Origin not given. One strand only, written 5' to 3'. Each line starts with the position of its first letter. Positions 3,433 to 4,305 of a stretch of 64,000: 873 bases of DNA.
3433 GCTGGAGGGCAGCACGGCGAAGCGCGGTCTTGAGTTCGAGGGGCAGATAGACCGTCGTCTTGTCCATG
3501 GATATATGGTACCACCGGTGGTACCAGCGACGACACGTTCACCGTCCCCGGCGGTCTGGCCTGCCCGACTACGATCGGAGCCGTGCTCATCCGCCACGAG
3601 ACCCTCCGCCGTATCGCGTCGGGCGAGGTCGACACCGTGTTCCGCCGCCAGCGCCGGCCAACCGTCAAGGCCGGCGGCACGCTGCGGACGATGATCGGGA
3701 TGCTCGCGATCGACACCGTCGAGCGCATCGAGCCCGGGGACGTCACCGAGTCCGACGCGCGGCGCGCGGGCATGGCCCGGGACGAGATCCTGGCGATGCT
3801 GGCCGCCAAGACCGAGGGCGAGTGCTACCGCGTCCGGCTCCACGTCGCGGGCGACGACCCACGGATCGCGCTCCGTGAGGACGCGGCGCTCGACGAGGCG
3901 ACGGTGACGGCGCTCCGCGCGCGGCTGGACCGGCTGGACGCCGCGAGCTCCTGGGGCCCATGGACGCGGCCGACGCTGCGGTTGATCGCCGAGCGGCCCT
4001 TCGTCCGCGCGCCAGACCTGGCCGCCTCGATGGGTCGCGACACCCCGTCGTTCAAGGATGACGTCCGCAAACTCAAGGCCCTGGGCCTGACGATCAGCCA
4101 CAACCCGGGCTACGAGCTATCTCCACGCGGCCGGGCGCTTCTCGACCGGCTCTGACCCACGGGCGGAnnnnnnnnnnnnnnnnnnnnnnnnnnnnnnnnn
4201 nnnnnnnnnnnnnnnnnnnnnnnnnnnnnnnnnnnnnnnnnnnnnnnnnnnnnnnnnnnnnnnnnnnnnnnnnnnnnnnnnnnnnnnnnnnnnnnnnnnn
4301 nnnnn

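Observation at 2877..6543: Defence-type islet: VapBC + ASCH-wHTH + NERD + SRA-like/Mrr nuclease between a STAND cyclase and glnS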

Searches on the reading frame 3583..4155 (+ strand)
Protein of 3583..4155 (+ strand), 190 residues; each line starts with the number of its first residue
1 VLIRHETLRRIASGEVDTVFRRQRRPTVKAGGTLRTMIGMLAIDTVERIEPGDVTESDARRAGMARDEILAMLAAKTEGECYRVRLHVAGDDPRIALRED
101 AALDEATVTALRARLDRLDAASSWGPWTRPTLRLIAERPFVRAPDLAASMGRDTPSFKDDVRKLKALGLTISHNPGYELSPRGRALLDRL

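Call 3: search_protein_families(library=pfam, proteins=[window:3583-4155:+], max_evalue=0.1)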
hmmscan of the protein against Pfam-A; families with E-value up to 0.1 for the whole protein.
window:3583-4155:+ (190 aa): 0 families

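Call 4: search_protein_families(library=padloc, proteins=[window:3583-4155:+], max_evalue=0.1)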
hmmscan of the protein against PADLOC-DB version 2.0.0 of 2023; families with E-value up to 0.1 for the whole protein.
window:3583-4155:+ (190 aa): 2 families
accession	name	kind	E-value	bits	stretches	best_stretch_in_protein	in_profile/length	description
PDLC01875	CARF3--CARF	-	0.001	16.9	1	67-183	100-207/219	-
PDLC01879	CARF3--CARF_TM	-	0.031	11.9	1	132-189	162-219/222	-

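Call 5: search_protein_families(library=ncbifam, proteins=[window:3583-4155:+], max_evalue=0.1)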
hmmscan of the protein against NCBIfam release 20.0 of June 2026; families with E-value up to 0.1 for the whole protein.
window:3583-4155:+ (190 aa): 0 families

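Call 9: find_homologous_proteins(query=window:3583-4155:+)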
Query window:3583-4155:+ (190 aa): 5672 proteins with E <= 0.001 among 8000 candidates; the best 120 are listed.
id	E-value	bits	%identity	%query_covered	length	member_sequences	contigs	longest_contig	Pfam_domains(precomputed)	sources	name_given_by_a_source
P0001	2.4e-109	381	95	100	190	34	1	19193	-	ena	-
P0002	5.3e-108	377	92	100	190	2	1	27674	-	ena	-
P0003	3.5e-107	374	93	100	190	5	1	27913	-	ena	-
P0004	1.2e-103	362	89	100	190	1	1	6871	-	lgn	-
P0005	1.1e-99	350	86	100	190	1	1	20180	-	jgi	jgi:hypothetical protein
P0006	2.5e-99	348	86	100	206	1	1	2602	-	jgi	-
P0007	3.3e-98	345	84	100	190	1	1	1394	-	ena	-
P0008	2.6e-96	339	85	100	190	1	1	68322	-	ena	-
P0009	2.3e-95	336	82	100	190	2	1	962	-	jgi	jgi:hypothetical protein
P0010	3.4e-94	332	83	100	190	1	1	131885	-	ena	-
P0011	8.9e-94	330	83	100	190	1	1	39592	-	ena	-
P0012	1.5e-91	323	79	100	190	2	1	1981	-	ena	-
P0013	1.9e-91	323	81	95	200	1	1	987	-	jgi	jgi:hypothetical protein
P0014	1.1e-90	320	78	100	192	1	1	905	-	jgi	jgi:hypothetical protein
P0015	1.0e-88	314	80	100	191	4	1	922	-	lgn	-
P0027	5.7e-76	272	72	97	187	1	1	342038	-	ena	-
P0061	4.3e-68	247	64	100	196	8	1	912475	-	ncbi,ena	-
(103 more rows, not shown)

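Call 11: find_encoding_contigs(protein=P0001, flank=10000, max_places=3)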
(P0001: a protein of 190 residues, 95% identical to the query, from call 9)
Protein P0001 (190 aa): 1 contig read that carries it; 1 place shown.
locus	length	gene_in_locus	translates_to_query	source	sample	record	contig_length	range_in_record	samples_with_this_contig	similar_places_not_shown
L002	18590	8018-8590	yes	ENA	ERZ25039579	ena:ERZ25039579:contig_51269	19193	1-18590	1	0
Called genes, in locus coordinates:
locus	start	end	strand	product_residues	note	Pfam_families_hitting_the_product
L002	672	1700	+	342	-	PF07690:MFS_1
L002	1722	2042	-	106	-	PF00196:GerE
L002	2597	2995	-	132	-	-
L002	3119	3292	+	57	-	-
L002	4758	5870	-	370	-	-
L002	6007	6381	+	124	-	PF02082:Rrf2 (faint), PF19187:HTH_PafC (faint), PF08220:HTH_DeoR (weak), PF08279:HTH_11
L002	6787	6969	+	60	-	PF25583:WCX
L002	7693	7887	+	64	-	-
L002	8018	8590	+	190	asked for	-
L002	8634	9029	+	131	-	PF00190:Cupin_1 (weak), PF07883:Cupin_2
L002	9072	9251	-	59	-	-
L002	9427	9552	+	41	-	-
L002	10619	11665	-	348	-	PF04851:ResIII (weak)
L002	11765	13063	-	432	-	PF20974:tRNA-synt_1c_C2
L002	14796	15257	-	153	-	PF01323:DSBA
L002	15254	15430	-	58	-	-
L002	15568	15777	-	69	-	-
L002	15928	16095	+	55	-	-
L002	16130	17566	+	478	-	PF00083:Sugar_tr (weak), PF06609:TRI12 (weak), PF07690:MFS_1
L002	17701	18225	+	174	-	-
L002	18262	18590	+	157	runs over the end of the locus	PF00005:ABC_tran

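Call 12: find_encoding_contigs(protein=P0003, flank=10000, max_places=3)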
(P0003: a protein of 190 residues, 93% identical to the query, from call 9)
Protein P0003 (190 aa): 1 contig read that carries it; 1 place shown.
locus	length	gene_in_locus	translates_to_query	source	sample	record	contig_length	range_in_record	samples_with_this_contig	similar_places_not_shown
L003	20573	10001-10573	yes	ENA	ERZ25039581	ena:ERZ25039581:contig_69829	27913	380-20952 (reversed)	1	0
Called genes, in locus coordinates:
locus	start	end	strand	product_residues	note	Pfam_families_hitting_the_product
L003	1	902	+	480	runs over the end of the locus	PF10851:DUF2652, PF10604:Polyketide_cyc2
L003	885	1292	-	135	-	PF00903:Glyoxalase (weak)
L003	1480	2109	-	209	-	-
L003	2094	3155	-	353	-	PF07690:MFS_1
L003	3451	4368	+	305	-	PF25583:WCX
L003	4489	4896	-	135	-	PF01850:PIN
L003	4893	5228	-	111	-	-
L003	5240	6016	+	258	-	PF00903:Glyoxalase, PF18029:Glyoxalase_6 (weak), PF22677:Ble-like_N (faint), PF00903:Glyoxalase, PF18029:Glyoxalase_6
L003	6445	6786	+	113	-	-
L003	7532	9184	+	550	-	-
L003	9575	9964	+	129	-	-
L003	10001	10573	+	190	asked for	-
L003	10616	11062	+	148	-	PF07883:Cupin_2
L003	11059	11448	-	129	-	PF11907:DUF3427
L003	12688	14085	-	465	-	PF13091:PLDc_2, PF00270:DEAD, PF04851:ResIII, PF18766:SWI2_SNF2 (weak)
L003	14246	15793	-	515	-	PF00749:tRNA-synt_1c, PF03950:tRNA-synt_1c_C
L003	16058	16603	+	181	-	-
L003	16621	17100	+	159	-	-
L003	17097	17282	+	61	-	-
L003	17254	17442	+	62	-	-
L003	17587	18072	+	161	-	PF04542:Sigma70_r2, PF07638:Sigma70_ECF (weak), PF08281:Sigma70_r4_2, PF04545:Sigma70_r4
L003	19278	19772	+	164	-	-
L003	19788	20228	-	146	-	PF01035:DNA_binding_1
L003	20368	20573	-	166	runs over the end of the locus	PF01323:DSBA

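Call 13: find_encoding_contigs(protein=P0010, flank=10000, max_places=3)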
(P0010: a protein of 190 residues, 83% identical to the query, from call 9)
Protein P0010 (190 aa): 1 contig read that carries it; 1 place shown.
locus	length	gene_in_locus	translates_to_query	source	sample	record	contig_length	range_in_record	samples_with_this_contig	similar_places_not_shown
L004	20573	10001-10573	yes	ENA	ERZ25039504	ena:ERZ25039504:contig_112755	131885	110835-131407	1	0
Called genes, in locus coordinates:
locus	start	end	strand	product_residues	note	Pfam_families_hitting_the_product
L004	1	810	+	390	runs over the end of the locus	PF07690:MFS_1, PF13347:MFS_2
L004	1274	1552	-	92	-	-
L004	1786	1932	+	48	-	-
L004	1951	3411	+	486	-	-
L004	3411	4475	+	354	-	PF02518:HATPase_c, PF00072:Response_reg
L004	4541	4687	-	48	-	-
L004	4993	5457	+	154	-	PF00932:LTD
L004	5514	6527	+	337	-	PF00296:Bac_luciferase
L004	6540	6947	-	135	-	PF01850:PIN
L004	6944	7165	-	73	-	PF01402:RHH_1 (weak)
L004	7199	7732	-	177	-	PF01035:DNA_binding_1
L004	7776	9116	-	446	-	PF01323:DSBA, PF02604:PhdYeFM_antitox, PF01850:PIN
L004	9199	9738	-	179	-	-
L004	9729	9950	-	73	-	-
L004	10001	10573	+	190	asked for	-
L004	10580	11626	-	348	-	PF00930:DPPIV_N (faint), PF26550:Tricorn_2nd (weak), PF19283:APEH_N (faint), PF26549:Tricorn_N, PF07676:PD40, PF26549:Tricorn_N (weak)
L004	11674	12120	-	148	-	-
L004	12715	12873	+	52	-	-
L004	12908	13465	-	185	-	PF04542:Sigma70_r2, PF08281:Sigma70_r4_2, PF04545:Sigma70_r4 (weak)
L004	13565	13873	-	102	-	PF05762:VWA_CoxE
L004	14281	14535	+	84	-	-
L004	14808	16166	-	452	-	PF18934:DUF5682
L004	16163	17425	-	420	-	PF18934:DUF5682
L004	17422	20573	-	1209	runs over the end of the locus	?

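Call 29: search_solved_structures(query=A3, max_evalue=10, show_alignments=2)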
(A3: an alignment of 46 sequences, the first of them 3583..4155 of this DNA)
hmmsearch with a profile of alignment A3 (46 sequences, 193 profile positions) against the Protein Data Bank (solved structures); distinct sequences matched with E-value up to 10: 5.
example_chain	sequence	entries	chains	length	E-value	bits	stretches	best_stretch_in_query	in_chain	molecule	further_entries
3h7x_A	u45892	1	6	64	0.037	16.8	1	93-133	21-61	Adhesin yadA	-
6y07_A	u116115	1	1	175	0.22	14.3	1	98-142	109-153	sohair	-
3h7z_A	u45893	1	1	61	0.53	13.1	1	93-122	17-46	Adhesin yadA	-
2lkp_A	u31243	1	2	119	0.75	12.6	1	144-177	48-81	HTH-type transcriptional regulator NmtR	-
3lt6_A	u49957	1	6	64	0.79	12.5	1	93-122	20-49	Adhesin yadA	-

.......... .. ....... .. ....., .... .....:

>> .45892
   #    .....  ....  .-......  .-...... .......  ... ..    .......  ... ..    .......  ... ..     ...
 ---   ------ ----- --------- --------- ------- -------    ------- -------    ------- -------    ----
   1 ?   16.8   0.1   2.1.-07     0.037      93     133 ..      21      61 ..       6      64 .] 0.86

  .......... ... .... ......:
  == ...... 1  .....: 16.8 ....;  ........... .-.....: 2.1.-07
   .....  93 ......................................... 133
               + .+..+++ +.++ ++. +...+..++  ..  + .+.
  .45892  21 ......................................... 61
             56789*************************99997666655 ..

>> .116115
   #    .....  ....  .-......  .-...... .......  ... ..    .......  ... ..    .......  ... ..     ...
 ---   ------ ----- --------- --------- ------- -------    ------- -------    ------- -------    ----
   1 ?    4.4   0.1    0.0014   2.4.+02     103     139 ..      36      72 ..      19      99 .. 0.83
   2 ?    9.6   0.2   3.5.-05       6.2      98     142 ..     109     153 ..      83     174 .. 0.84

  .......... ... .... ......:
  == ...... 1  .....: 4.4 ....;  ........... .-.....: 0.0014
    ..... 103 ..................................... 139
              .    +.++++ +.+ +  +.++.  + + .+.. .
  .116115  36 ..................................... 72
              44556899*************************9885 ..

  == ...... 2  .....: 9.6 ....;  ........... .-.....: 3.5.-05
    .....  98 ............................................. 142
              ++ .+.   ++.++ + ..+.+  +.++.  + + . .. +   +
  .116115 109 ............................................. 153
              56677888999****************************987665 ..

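Call 37: predict_structure(alignment_id=A3)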
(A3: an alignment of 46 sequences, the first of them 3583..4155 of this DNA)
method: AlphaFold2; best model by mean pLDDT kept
length: 190 residues; sequences in the alignment: 46
mean_pLDDT: 91.9   pTM: 0.58
mean pLDDT of the five models: 91.9, 91.0, 90.5, 90.5, 90.4
residues with pLDDT >= 90: 152; 70-90: 28; 50-70: 10; < 50: 0
segments of 3 or more residues with pLDDT < 50: none
pLDDT, mean of each block of 10 residues (from residue 1): 84 95 92 89 97 97 97 94 95 69 89 97 93 95 94 94 94 87 93
secondary structure, 60 per line:
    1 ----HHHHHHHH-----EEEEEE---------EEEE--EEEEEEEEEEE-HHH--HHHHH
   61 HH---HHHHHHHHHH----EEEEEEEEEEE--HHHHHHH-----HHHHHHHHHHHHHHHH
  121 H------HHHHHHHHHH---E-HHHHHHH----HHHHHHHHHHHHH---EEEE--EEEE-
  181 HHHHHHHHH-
elements in order: H5-12 E18-23 E33-36 E39-49 H56-62 H66-75 E80-90 H93-99 H105-121 H128-137 H143-149 H154-166 E170-173 E176-179 H181-189

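Call 38: search_protein_representatives(protein=window:3583-4155:+)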
Query: 190 residues. Proteins with E-value up to 0.001 (for the whole library): 2017; up to 1e-10: 1215; up to 1e-30: 210. The best 150 are listed.
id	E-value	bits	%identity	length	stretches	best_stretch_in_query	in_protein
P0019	7.7e-87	306.0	78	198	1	1-190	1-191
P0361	3.7e-57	209.4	58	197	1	1-187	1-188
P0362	2.9e-55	203.2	75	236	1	9-158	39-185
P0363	1.8e-50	187.6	54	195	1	1-188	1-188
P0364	2.1e-50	187.3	90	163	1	40-144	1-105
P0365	1.3e-48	181.5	51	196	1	1-188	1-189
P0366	6.6e-48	179.2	57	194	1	8-190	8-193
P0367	1.8e-47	177.8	56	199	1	1-187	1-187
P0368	3.8e-46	173.5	53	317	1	1-189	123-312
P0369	3.8e-46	173.5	54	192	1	2-186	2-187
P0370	1.0e-45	172.1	54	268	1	1-188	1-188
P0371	2.0e-45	171.1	56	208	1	1-185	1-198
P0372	2.8e-45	170.7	52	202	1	5-187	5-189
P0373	3.5e-45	170.3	51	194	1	6-187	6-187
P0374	3.9e-45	170.2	51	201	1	2-187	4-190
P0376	4.7e-45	169.9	48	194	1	1-186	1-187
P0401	2.6e-41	157.8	45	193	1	1-187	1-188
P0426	1.2e-38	149.1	43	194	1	2-189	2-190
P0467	2.8e-35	138.1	39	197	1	2-188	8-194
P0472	4.3e-35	137.5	41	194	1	1-190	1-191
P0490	4.8e-34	134.1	40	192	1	1-187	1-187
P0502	1.4e-33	132.6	40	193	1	1-190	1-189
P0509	2.6e-33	131.7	41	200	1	1-188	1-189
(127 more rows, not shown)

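Call 40: search_protein_families(library=pfam, proteins=[P0361, P0365, P0376, P0401, P0426, P0467, P0472, P0490, P0502, P0509], max_evalue=1)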
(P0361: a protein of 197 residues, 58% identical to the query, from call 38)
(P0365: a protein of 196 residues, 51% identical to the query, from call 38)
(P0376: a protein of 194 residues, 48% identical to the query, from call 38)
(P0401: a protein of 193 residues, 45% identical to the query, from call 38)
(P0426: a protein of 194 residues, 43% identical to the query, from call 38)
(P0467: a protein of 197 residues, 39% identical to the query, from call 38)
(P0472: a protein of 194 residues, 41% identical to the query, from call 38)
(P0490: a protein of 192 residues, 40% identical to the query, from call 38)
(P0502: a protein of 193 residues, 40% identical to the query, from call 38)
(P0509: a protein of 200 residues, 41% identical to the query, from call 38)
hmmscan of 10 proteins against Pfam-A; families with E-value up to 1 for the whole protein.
P0361 (197 aa): 4 families
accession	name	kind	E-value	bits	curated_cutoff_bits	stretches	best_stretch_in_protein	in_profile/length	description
PF13412.12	HTH_24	-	0.0016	18.4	21.9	1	131-170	7-46/48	Winged helix-turn-helix DNA-binding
PF25213.1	HVO_A0261_N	-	0.015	15.6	35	1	131-193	15-76/86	HVO_A0261 N-terminal domain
PF21863.2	HTH_67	-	0.045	13.8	27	1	139-196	179-232/268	Helix-turn-helix family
PF20003.4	fvmX5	-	0.12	12.6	24.2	1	25-106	14-87/187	FtsH ternary system domain X5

P0365 (196 aa): 10 families
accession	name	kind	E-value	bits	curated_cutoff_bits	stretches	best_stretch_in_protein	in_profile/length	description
PF08279.18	HTH_11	-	0.00019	21.7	25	1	132-177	5-51/55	HTH domain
PF12802.13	MarR_2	-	0.0021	18.6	27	1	130-168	8-47/61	MarR family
PF25213.1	HVO_A0261_N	-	0.0063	16.8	35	1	130-192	14-75/86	HVO_A0261 N-terminal domain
PF08222.17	HTH_CodY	-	0.036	14.1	27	1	144-175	7-38/61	CodY helix-turn-helix domain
PF01047.28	MarR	-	0.059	13.7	24.6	1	131-165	7-41/59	MarR family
PF21715.3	CggR_N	-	0.061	13.5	30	1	146-193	22-69/71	CggR N-terminal DNA binding domain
PF18834.6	LPD22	-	0.063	14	28.6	0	143-171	19-47/97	Large polyvalent protein associated domain 22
PF13412.12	HTH_24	-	0.063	13.3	21.9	1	131-165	7-41/48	Winged helix-turn-helix DNA-binding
PF03444.21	HrcA_DNA-bdg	-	0.14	12.3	21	1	140-174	22-56/79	Winged helix-turn-helix transcription repressor, HrcA DNA-binding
PF05076.18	SUFU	-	0.26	11.6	25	1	106-153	42-92/172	Suppressor of fused protein (SUFU)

P0376 (194 aa): 1 family
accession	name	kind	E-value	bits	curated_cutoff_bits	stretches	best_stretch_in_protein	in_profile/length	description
PF04266.20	ASCH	-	0.2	12.8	21.2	1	3-75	3-81/103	ASCH domain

P0401 (193 aa): 6 families
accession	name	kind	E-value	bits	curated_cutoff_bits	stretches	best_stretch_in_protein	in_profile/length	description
PF25213.1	HVO_A0261_N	-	5.8e-05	23.3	35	1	134-191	18-74/86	HVO_A0261 N-terminal domain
PF13412.12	HTH_24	-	0.0042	17.1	21.9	1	134-170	10-46/48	Winged helix-turn-helix DNA-binding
PF08279.18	HTH_11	-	0.013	15.8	25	1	137-177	11-51/55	HTH domain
PF25212.1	HVO_A0114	-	0.015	15.5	27.6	1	133-170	28-65/84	HVO_A0114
PF12802.13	MarR_2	-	0.025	15.2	27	1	136-170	14-49/61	MarR family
PF12840.13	HTH_20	-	0.11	12.9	27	1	138-170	15-47/51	Helix-turn-helix domain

P0426 (194 aa): 3 families
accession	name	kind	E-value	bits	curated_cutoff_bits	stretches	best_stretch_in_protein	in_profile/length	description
PF12802.13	MarR_2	-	0.0072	16.9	27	1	130-170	8-49/61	MarR family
PF13560.12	HTH_31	-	0.11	13.3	27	1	133-158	6-31/64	Helix-turn-helix domain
PF13463.12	HTH_27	-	0.11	13.2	22.2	1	132-171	8-48/68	Winged helix DNA-binding domain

P0467 (197 aa): 2 families
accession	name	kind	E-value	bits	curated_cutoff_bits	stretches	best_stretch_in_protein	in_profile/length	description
PF21715.3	CggR_N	-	0.03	14.5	30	1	151-196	22-67/71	CggR N-terminal DNA binding domain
PF11529.14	AvrL567-A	-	0.047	14.3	27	1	106-165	33-91/127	Melampsora lini avirulence protein AvrL567-A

P0472 (194 aa): 2 families
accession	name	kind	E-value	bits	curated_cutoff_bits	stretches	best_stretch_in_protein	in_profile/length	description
PF21715.3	CggR_N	-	0.025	14.7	30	1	130-193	6-69/71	CggR N-terminal DNA binding domain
PF18928.5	DUF5677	-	0.075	13.5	27.1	0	56-93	125-163/166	Family of unknown function (DUF5677)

P0490 (192 aa): 1 family
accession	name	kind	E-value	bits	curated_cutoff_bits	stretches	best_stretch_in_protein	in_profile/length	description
PF21715.3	CggR_N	-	0.093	12.9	30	1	129-188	6-65/71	CggR N-terminal DNA binding domain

P0502 (193 aa): 5 families
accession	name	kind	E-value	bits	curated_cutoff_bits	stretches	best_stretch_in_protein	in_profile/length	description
PF25213.1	HVO_A0261_N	-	0.00083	19.6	35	1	130-192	16-77/86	HVO_A0261 N-terminal domain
PF13412.12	HTH_24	-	0.013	15.5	21.9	1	130-164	8-42/48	Winged helix-turn-helix DNA-binding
PF21715.3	CggR_N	-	0.072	13.3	30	1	145-191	23-69/71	CggR N-terminal DNA binding domain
PF24409.1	wHTH-PRTase_assc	-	0.14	12.7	27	0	138-191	10-60/83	wHTH-PRTase associated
PF13730.12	HTH_36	-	0.2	11.9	25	0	143-168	29-54/55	Helix-turn-helix domain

P0509 (200 aa): 2 families
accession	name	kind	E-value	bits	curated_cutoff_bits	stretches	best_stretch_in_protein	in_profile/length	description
PF12802.13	MarR_2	-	0.0036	17.9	27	1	132-170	10-49/61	MarR family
PF22618.1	RskA_N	-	0.28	11.8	27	0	71-97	7-33/48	Anti-sigma-K factor RskA, N-terminal domain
